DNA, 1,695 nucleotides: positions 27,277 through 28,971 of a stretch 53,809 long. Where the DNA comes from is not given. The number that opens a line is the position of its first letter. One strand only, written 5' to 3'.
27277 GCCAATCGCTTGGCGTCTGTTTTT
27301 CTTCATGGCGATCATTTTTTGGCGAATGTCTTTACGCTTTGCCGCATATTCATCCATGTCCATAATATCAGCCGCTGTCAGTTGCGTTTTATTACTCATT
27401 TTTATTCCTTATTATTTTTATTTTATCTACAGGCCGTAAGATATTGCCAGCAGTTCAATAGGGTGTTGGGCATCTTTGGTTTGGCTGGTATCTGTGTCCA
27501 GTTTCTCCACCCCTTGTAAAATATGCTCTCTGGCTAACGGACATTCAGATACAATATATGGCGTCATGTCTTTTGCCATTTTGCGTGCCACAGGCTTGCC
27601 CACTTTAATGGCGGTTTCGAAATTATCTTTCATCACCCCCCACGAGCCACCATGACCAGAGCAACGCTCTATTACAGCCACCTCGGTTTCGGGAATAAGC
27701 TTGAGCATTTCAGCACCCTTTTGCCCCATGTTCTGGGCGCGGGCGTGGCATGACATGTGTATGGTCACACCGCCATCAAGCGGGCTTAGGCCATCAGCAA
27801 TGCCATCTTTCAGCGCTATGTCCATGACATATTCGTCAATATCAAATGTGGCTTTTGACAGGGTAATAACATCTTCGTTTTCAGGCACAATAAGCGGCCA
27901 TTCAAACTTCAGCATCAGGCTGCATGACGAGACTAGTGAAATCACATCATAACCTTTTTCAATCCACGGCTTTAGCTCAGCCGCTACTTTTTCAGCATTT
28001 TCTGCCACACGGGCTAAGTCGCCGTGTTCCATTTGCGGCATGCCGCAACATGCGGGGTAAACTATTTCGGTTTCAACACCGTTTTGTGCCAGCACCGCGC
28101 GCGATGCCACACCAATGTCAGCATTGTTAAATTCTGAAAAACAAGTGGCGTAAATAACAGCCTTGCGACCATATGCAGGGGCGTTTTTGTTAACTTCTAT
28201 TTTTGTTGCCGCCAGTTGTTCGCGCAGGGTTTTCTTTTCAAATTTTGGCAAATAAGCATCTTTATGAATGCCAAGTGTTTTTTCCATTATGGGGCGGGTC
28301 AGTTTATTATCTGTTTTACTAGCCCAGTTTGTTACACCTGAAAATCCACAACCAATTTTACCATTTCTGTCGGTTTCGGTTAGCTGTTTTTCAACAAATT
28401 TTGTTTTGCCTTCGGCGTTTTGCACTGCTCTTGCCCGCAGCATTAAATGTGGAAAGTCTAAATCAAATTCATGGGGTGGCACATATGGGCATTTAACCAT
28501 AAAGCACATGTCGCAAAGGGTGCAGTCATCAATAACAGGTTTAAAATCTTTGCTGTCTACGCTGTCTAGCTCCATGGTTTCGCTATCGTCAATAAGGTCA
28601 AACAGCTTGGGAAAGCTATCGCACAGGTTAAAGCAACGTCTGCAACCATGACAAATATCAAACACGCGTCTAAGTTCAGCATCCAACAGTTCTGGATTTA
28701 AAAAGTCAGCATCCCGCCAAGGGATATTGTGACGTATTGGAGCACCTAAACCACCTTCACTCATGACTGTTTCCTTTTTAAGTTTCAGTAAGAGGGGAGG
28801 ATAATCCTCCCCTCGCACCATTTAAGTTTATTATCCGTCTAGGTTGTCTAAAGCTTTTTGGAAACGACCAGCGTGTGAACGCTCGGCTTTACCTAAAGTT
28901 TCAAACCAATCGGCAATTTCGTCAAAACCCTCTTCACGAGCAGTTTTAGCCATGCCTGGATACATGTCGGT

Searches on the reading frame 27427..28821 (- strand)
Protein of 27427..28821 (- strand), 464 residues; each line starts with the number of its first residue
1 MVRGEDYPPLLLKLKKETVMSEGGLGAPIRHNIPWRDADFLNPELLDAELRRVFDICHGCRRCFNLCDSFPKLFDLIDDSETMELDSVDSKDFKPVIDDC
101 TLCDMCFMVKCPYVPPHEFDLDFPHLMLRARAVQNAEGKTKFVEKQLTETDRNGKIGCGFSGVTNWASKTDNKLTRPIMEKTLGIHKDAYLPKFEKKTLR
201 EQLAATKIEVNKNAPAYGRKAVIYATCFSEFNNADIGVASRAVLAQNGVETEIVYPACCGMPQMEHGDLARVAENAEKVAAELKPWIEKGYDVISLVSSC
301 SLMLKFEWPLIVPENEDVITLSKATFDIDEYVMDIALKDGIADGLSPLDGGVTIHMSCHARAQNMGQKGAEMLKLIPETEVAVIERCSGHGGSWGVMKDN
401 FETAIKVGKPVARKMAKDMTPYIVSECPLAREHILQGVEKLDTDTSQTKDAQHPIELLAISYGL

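Call 25: search_protein_families(library=pfam, proteins=[window:27427-28821:-], max_evalue=0.001)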
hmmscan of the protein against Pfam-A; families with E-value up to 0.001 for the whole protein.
window:27427-28821:- (464 aa): 2 families
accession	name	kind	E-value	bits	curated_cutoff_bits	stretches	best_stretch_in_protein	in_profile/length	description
PF02754.22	CCG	-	2.4e-09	37.6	20.6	1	222-305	2-85/85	Cysteine-rich domain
PF13534.11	Fer4_17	-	0.00016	22.6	22.2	1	57-113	2-58/61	4Fe-4S dicluster domain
